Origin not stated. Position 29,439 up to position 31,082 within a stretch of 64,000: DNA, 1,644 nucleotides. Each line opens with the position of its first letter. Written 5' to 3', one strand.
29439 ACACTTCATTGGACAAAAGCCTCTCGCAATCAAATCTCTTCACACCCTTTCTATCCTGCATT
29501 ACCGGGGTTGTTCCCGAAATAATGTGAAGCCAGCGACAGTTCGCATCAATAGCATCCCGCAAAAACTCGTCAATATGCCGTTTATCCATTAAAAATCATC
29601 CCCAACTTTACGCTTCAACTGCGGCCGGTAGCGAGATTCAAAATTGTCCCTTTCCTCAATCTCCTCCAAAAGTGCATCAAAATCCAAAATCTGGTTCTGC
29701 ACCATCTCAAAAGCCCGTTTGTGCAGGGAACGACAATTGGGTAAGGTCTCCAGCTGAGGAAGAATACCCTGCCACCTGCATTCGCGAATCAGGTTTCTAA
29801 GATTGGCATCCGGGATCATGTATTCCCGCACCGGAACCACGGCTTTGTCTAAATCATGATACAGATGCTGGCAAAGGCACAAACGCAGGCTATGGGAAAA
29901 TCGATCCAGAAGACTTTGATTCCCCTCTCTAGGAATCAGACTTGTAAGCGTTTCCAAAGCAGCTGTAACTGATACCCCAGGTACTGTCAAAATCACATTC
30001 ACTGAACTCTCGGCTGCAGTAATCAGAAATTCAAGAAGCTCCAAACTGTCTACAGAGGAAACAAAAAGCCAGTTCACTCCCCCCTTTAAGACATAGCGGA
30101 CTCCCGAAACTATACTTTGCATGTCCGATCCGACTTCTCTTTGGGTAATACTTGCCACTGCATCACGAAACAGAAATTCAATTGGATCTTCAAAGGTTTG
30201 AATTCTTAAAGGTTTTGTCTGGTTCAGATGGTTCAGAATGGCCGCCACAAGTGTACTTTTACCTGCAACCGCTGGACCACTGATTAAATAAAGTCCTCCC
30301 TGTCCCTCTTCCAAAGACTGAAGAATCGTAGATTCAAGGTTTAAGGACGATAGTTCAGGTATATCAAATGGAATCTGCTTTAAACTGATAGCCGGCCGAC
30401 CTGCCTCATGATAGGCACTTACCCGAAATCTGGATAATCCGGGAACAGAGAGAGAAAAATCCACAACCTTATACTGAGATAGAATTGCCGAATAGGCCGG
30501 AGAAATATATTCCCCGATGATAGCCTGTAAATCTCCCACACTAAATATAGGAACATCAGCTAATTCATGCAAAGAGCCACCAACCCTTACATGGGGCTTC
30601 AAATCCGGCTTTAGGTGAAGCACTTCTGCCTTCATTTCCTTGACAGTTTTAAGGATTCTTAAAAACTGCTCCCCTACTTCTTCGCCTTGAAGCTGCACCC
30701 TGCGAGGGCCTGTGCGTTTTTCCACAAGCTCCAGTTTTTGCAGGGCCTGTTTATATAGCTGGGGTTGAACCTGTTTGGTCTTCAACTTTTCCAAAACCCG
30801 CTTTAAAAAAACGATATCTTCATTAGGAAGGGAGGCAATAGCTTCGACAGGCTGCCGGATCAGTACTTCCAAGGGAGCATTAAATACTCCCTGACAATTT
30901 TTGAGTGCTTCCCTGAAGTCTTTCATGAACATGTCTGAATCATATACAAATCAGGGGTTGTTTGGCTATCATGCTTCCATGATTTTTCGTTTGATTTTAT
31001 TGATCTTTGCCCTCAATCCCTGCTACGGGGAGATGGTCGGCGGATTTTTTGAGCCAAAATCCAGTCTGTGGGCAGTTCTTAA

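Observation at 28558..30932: Tandem, translationally coupled PilT-family paralogs that both carry inactivating-looking substitutions in the catalytic motifs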

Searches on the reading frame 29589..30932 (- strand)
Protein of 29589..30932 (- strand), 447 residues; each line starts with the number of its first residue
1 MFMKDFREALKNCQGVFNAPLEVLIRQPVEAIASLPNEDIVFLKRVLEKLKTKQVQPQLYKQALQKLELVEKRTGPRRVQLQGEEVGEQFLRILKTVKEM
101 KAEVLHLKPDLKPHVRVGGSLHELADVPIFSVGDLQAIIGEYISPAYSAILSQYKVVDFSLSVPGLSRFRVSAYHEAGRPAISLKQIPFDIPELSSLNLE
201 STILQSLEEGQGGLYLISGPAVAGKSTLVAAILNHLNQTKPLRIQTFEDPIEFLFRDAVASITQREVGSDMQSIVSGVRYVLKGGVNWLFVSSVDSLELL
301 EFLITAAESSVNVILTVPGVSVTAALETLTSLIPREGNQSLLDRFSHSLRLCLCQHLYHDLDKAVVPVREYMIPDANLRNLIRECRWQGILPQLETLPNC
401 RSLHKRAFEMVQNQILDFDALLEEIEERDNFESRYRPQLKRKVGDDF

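Call 4: search_protein_families(library=pfam, proteins=[window:29589-30932:-], max_evalue=0.01)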
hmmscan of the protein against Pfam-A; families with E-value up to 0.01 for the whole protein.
window:29589-30932:- (447 aa): 3 families
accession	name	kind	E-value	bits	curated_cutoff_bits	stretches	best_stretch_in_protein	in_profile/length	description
PF00437.27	T2SSE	-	5.5e-10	38.9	24.9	1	186-364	116-284/370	Type II/IV secretion system protein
PF13191.12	AAA_16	-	2.6e-06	28.5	32.6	1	203-251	15-63/167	AAA ATPase domain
PF24883.2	NPHP3_N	-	0.0092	16.6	24.8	0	207-240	16-50/164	Nephrocystin 3, N-terminal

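Call 5: search_protein_families(library=ncbifam, proteins=[window:29589-30932:-], max_evalue=0.01)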
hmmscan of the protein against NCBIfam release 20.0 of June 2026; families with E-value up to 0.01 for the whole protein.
window:29589-30932:- (447 aa): 9 families
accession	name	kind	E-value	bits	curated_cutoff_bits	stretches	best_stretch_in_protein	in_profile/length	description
TIGR01420.1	pilT_fam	subfamily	5.1e-52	177.2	319.1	1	91-395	3-306/343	PilT/PilU family type 4a pilus ATPase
TIGR02525.1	plasmid_TraJ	equivalog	1.9e-26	92.9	368.3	1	181-420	119-362/372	plasmid transfer ATPase TraJ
TIGR02524.1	dot_icm_DotB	equivalog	1.1e-20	74.2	463.3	1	181-385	104-312/358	Dot/Icm type IV secretion system ATPase DotB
NF041000.1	ATPase_ComGA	equivalog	1.1e-08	34.5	300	1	201-332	117-245/267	competence type IV pilus ATPase ComGA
TIGR02533.1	type_II_gspE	equivalog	1.1e-06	27.6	630.25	1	195-307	223-334/486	type II secretion system ATPase GspE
NF010335.0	PRK13764.1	equivalog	9.3e-06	24.4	340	1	105-266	153-316/613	ATPase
TIGR02538.1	type_IV_pilB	equivalog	1.5e-05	23.9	675.65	1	203-317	308-417/564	type IV-A pilus assembly ATPase PilB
NF007755.0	PRK10436.1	equivalog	3.3e-05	22.8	617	1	202-331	210-334/465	type II secretion system protein GspE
NF053534.1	T4PilAsmATPsTfpB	equivalog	0.00015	20.3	850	1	204-330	328-450/584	type IV pilus assembly ATPase TfpB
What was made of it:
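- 29589..30932 (-): Gene A: 447-aa PilT-fold protein with a roughly 90-aa N-terminal helical extension. PF00437 38.9 bits; TIGR01420 177 bits, below the 319 cut-off (calls 4, 5).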

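Call 6: search_solved_structures(query=window:29589-30932:-, show_alignments=2, max_evalue=0.001)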
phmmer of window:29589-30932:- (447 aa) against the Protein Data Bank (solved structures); distinct sequences matched with E-value up to 0.001: 21.
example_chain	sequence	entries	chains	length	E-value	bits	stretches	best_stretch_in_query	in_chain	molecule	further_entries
2ewv_A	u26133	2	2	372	3.5e-43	151.3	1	89-395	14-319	twitching motility protein PilT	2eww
2gsz_A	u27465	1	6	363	7.3e-43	150.3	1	90-395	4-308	twitching motility protein PilT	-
5fl3_A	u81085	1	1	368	4.8e-34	121.3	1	88-384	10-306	PILI RETRACTION PROTEIN PILT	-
3jvu_A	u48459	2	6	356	7.9e-34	120.5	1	100-389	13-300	Twitching mobility protein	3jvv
5zfq_A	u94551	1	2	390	9.9e-33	116.9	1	102-431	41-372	Twitching motility pilus retraction protein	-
6ojx_A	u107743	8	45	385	4.1e-31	111.6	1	102-396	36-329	Twitching motility pilus retraction ATPase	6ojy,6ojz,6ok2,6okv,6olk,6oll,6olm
10my_A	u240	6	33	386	1e-29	107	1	102-447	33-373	PilT/PilU family type 4a pilus ATPase | Twitching motility protein PilT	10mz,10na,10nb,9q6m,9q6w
2eyu_A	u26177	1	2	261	6.5e-26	94.5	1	188-395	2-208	twitching motility protein PilT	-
9n32_A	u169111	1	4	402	5.5e-23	84.8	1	89-385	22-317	PilU protein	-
6geb_A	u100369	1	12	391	1.8e-19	73.3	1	177-384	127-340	DotB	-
6gef_A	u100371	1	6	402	3e-09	39.6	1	181-380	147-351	Type IV secretion system protein DotB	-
4pht_A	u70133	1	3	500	7.2e-06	28.5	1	211-356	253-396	General secretory pathway protein E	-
1p9r_A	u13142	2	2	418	9.7e-06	28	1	211-329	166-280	General secretion pathway protein E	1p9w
4kss_A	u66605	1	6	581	2e-05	27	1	211-329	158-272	Type II secretion system protein E, hemolysin-coregulated protein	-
4ksr_A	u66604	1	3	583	2e-05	27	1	211-329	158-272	Type II secretion system protein E, Hemolysin-coregulated protein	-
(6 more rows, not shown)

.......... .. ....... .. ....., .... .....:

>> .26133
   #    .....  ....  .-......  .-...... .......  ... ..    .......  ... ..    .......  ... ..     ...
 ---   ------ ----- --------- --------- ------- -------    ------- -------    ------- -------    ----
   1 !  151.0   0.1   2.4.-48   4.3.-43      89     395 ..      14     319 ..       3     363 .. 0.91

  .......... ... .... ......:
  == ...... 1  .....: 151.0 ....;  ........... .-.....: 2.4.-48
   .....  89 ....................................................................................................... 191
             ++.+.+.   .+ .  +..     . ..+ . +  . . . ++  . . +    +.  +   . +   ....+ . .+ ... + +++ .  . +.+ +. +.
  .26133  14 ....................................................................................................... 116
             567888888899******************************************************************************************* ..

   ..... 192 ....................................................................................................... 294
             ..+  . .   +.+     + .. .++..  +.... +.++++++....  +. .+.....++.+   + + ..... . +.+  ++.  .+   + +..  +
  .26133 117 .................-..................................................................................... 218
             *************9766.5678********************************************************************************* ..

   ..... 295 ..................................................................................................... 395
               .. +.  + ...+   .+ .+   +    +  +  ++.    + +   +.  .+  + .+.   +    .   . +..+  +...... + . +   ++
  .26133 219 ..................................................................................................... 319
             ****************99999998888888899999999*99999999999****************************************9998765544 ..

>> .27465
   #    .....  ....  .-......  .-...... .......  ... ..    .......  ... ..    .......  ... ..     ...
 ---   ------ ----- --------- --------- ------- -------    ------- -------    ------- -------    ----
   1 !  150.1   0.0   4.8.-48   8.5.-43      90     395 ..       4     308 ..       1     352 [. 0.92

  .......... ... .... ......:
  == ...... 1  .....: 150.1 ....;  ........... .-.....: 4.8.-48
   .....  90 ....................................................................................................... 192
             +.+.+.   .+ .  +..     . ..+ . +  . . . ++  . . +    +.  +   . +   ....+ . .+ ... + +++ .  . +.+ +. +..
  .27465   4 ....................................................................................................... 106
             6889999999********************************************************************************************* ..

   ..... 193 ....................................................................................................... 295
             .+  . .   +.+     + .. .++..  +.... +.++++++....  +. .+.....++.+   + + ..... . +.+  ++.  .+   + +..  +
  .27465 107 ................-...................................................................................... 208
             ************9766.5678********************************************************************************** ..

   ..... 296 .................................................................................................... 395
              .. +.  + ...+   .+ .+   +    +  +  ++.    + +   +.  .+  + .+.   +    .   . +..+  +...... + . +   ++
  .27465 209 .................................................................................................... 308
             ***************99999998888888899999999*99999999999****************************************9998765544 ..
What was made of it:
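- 29589..30932 (-): PDB PilT 2ewv E 3.5e-43 (call 6).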

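Call 8: find_homologous_proteins(query=window:29589-30932:-)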
Query window:29589-30932:- (447 aa): 96 proteins with E <= 0.001 among 8000 candidates.
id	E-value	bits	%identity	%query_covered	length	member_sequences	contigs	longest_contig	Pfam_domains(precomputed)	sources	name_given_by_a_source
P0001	6.9e-286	966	98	100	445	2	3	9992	PF00437.27,PF13191.13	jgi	-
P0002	3.2e-262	888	89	100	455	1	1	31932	PF00437.27,PF13191.13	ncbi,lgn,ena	-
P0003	2.6e-121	424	48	99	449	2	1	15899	PF00437.27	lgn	-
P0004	2.4e-87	312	41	98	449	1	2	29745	PF00437.27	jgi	jgi:pilus retraction protein PilT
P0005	1.1e-76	277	37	97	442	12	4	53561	PF00437.27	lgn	-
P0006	2.1e-40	157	35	59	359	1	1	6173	PF13173.13,PF00437.27,PF13604.13,PF13401.13,PF25199.2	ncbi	-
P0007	7.5e-36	142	33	68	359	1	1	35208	PF00437.27,PF13401.13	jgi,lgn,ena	-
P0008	8.1e-36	142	31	68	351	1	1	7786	PF00437.27,PF25199.2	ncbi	ncbi:MAG: PilT/PilU family type 4a pilus ATPase [bacterium]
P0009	1.3e-35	141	32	65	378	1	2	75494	PF00437.27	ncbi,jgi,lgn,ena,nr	ncbi:MAG: PilT/PilU family type 4a pilus ATPase [Trichlorobacter sp.]|nr:PilT/PilU family type 4a pi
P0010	1.3e-35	141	32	65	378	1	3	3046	PF00437.27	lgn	-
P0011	5.9e-35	139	32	63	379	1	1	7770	PF00437.27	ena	-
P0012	1.3e-34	138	29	81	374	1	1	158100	PF00437.27,PF25199.2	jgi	jgi:twitching motility protein PilT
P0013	2.6e-34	137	29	81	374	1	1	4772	PF00437.27,PF25199.2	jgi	jgi:twitching motility protein PilT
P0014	1.0e-33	135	30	68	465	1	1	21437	PF00437.27,PF13191.13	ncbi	-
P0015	1.1e-33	135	32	65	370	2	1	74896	PF00437.27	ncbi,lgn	ncbi:MAG: PilT/PilU family type 4a pilus ATPase [Candidatus Hydrothermales bacterium]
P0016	2.1e-33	134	31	69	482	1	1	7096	PF00437.27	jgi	jgi:twitching motility protein PilT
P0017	2.5e-33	134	27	79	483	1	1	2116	PF00437.27,PF13476.13,PF25199.2,PF13191.13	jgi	jgi:twitching motility protein PilT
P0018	5.5e-33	133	31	68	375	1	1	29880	PF00437.27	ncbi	-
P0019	5.9e-33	133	30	68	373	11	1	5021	PF00437.27,PF25199.2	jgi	jgi:twitching motility protein PilT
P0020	6.8e-33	132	31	68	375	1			PF00437.27,PF25199.2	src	-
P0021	8.5e-33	132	31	68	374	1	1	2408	PF00437.27,PF25199.2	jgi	jgi:twitching motility protein PilT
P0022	1.2e-32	132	28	77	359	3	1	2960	PF00437.27,PF13401.13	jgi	jgi:twitching motility protein PilT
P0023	1.3e-32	131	27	79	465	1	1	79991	PF00437.27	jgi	jgi:twitching motility protein PilT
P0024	1.4e-32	131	29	78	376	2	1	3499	PF00437.27,PF13401.13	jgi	jgi:twitching motility protein PilT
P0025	3.9e-32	130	29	78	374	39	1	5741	PF00437.27,PF25199.2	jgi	jgi:twitching motility protein PilT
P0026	4.2e-32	130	28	66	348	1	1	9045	PF00437.27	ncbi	-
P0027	4.4e-32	130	28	76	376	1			PF00437.27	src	-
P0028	5.0e-32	130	30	66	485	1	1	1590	PF00437.27,PF13191.13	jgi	-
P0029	5.2e-32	129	27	79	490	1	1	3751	PF00437.27,PF13476.13,PF13191.13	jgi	jgi:twitching motility protein PilT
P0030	5.4e-32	129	30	71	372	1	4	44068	PF00437.27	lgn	-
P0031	5.9e-32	129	36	51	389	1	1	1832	PF00437.27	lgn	-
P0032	6.3e-32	129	29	66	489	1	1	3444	PF00437.27,PF13671.13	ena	-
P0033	6.7e-32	129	29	68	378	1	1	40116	PF00437.27,PF25199.2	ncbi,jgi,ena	jgi:twitching motility protein PilT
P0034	6.7e-32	129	28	66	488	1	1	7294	PF00437.27,PF13191.13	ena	-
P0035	6.8e-32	129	26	78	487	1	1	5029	PF00437.27,PF25199.2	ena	-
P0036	8.1e-32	129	27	79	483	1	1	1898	PF00437.27,PF25199.2,PF13191.13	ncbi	-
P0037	1.2e-31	128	28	66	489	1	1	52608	PF00437.27,PF13191.13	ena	-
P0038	1.2e-31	128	28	66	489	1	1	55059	PF00437.27,PF13191.13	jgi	-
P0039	1.3e-31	128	27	79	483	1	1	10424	PF00437.27,PF13191.13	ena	-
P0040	1.6e-31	128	28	66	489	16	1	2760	PF00437.27,PF13476.13,PF13671.13,PF13191.13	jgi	jgi:twitching motility protein PilT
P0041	1.7e-31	128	27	77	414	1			PF00437.27,PF13191.13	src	-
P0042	1.7e-31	128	30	67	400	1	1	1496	PF00437.27,PF13401.13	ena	-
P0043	2.6e-31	127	29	66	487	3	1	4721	PF00437.27,PF13191.13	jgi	-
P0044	2.8e-31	127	28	66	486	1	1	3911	PF00437.27,PF13476.13,PF13191.13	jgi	jgi:twitching motility protein PilT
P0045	3.5e-31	127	28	75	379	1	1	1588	PF00437.27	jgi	jgi:twitching motility protein PilT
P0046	3.6e-31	127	27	77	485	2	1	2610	PF00437.27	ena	-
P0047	9.3e-31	125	27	77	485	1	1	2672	PF00437.27,PF01580.25,PF25199.2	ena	-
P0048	1.0e-30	125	31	67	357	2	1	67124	PF00437.27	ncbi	ncbi:MAG: ATPase, T2SS/T4P/T4SS family [bacterium]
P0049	1.8e-30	124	30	66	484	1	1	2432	PF00437.27,PF25199.2,PF13191.13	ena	-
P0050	4.1e-30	123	31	66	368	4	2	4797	PF00437.27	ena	-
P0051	4.5e-30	123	32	68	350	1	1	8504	PF00437.27,PF13604.13,PF13191.13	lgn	-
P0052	8.6e-30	122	28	67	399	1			PF00437.27,PF13401.13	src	-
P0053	1.7e-29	121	29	78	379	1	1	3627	PF00437.27,PF13401.13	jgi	jgi:twitching motility protein PilT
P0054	2.0e-29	121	29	66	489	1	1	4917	PF00437.27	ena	-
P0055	3.0e-29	120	29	68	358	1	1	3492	PF00437.27,PF13401.13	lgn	-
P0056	3.2e-29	120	30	66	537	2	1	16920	PF05157.21,PF00437.27,PF13401.13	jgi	-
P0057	4.2e-29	120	30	68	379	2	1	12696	PF00437.27,PF13401.13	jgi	jgi:twitching motility protein PilT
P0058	7.0e-29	119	34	51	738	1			PF00437.27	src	-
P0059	8.3e-29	119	28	70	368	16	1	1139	PF00437.27,PF13401.13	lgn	-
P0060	1.8e-28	118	27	77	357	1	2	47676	PF00437.27,PF13191.13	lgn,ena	-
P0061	1.2e-27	115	29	68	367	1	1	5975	PF00437.27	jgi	-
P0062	1.7e-27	115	27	68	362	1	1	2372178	PF00437.27,PF13604.13,PF13401.13,PF25199.2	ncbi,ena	-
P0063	2.1e-27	114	29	68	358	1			PF00437.27,PF13401.13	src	-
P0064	3.1e-27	114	26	79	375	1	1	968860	PF00437.27,PF13401.13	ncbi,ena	-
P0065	3.7e-27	113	29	70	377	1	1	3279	PF00437.27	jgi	-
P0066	4.8e-27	113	27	77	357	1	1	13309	PF00437.27,PF13191.13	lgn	-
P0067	6.4e-27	113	27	69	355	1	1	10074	PF00437.27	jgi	jgi:twitching motility protein PilT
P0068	8.1e-27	112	29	71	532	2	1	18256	PF00437.27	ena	-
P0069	9.8e-27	112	28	71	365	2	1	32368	PF00437.27,PF13401.13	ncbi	-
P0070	1.3e-26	112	29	68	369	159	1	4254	PF00437.27,PF13604.13,PF13401.13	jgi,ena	-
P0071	1.4e-26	112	26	77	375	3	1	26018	PF00437.27,PF13401.13,PF25199.2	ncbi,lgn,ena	-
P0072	2.2e-26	111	29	69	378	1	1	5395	PF00437.27,PF13604.13,PF13401.13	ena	-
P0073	2.6e-26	111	29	68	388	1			PF00437.27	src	-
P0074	3.0e-26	110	28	65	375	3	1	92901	PF00437.27,PF13555.13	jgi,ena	-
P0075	3.4e-26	110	28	70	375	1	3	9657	PF00437.27,PF13401.13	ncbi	ncbi:MAG TPA: type IV pilus twitching motility protein PilT [Polyangiaceae bacterium]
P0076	3.7e-26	110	28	68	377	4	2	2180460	PF00437.27,PF13401.13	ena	-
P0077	3.8e-26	110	29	68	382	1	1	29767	PF00437.27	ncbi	ncbi:MAG: type IV pilus twitching motility protein PilT [bacterium]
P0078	9.3e-26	109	28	68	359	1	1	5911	PF00437.27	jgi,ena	-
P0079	1.4e-25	108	27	68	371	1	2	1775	PF00437.27,PF13401.13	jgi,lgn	-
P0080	2.4e-25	108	31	67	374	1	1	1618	PF00437.27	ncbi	-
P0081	5.2e-25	106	26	77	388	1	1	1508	PF00437.27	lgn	-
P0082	9.3e-25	106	26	78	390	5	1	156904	PF00437.27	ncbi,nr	ncbi:MAG: PilT/PilU family type 4a pilus ATPase [Gammaproteobacteria bacterium]|nr:PilT/PilU family 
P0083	9.6e-25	106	27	61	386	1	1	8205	PF00437.27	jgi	jgi:twitching motility protein PilT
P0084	1.3e-24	105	35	49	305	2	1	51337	PF00437.27,PF00004.36,PF13191.13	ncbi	ncbi:MAG: ATPase, T2SS/T4P/T4SS family [Verrucomicrobiota bacterium]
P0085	1.5e-24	105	27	68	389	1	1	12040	PF00437.27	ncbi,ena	-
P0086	2.0e-24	104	27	67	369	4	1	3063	PF00437.27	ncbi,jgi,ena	-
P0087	2.5e-24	104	29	66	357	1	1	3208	PF00437.27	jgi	jgi:twitching motility protein PilT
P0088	5.5e-24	103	27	68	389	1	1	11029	PF00437.27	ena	-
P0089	1.8e-23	101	30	66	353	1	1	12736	PF00437.27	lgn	-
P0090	8.9e-23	99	26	74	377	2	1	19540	PF00437.27,PF13191.13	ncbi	-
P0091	9.5e-23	99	28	72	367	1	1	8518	PF00437.27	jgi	jgi:twitching motility protein PilT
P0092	1.7e-21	95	28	68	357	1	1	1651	PF00437.27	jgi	-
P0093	2.6e-21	94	29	66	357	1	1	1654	PF00437.27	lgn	-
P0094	7.8e-20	89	29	60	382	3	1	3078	PF00437.27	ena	-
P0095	2.8e-19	88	25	78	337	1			PF00437.27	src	-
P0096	2.6e-15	74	26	68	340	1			PF00437.27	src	-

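Call 9: find_encoding_contigs(protein=P0002, flank=10000, max_places=3)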
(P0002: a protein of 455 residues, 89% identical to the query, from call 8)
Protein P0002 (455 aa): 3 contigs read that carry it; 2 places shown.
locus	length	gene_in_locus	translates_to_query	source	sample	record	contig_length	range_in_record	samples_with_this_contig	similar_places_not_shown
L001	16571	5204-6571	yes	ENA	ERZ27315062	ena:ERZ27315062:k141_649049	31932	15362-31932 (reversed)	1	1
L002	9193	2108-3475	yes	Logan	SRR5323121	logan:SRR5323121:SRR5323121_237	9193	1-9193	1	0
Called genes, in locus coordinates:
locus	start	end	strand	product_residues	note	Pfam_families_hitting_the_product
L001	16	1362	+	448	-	PF19289:PmbA_TldD_3rd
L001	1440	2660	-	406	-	PF00498:FHA, PF16697:Yop-YscD_cpl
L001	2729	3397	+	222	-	-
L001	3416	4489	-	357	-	PF01075:Glyco_transf_9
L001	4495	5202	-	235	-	-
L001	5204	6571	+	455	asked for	PF00437:T2SSE, PF13191:AAA_16 (weak)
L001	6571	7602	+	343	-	PF00437:T2SSE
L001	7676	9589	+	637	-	-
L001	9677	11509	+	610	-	-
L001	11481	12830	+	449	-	-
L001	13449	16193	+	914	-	PF00082:Peptidase_S8, PF16561:AMPK1_CBM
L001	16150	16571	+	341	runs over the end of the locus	PF01264:Chorismate_synt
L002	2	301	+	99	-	?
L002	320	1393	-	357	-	PF01075:Glyco_transf_9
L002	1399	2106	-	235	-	-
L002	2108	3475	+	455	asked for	PF00437:T2SSE, PF13191:AAA_16 (weak)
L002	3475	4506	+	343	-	PF00437:T2SSE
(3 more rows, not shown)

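Call 10: find_encoding_contigs(protein=P0005, flank=10000, max_places=3)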
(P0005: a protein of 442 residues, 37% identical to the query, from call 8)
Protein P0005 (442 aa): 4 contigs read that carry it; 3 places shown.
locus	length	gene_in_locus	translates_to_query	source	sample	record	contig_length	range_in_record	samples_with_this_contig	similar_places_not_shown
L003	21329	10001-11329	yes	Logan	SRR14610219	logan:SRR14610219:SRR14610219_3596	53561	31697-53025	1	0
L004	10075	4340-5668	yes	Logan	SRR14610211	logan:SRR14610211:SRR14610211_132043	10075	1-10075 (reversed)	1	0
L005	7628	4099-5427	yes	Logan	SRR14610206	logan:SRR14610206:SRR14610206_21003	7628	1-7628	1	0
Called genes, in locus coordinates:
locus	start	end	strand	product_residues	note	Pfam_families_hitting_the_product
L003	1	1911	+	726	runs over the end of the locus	PF03169:OPT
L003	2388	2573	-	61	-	-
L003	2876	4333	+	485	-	PF01523:PmbA_TldD_1st, PF19289:PmbA_TldD_3rd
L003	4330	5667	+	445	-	PF19289:PmbA_TldD_3rd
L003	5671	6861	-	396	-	PF04307:YdjM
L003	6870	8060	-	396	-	PF16697:Yop-YscD_cpl, PF00498:FHA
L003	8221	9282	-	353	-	PF01075:Glyco_transf_9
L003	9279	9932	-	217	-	-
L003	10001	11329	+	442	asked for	PF00437:T2SSE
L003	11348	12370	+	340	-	PF00437:T2SSE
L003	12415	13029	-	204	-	-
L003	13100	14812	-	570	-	PF00496:SBP_bac_5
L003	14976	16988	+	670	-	PF22745:Nlig-Ia, PF01653:DNA_ligase_aden, PF03120:OB_DNA_ligase, PF03119:DNA_ligase_ZBD, PF12826:HHH_2, PF00533:BRCT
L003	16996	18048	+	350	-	PF13481:AAA_25 (weak), PF03796:DnaB_C, PF06745:ATPase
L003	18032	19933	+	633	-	PF00515:TPR_1 (faint), PF07719:TPR_2 (faint), PF10602:RPN7 (faint), PF12895:ANAPC3 (faint), PF13174:TPR_6 (faint), PF13176:TPR_7 (faint), PF14559:TPR_19, PF23914:TPR_CcmH_CycH, +16 more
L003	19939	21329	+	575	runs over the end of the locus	PF00664:ABC_membrane, PF00005:ABC_tran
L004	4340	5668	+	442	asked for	PF00437:T2SSE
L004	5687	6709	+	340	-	PF00437:T2SSE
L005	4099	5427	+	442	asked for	PF00437:T2SSE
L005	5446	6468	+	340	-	PF00437:T2SSE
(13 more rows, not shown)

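Call 11: find_encoding_contigs(protein=P0003, flank=10000, max_places=2)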
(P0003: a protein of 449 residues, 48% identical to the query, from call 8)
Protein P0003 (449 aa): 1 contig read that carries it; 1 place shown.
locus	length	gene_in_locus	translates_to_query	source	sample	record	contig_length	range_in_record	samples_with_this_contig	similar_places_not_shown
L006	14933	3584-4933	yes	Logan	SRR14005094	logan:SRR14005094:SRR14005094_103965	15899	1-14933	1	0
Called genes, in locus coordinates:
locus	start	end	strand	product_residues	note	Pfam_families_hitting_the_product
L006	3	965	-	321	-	?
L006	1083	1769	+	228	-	-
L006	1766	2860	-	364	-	PF01075:Glyco_transf_9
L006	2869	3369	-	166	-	-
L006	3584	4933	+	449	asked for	PF00437:T2SSE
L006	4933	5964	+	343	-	PF00437:T2SSE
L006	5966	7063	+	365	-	PF05045:RgpF (weak)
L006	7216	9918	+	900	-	PF18019:Cas3_HD, PF22590:Cas3-like_C_2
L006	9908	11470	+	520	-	PF09481:CRISPR_Cse1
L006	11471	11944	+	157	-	PF09485:CRISPR_Cse2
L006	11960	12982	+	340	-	PF09344:Cas_CT1975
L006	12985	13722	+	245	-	PF09704:Cas_Cas5d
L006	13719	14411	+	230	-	PF08798:CRISPR_assoc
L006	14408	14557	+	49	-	-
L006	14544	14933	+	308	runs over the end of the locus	PF01867:Cas_Cas1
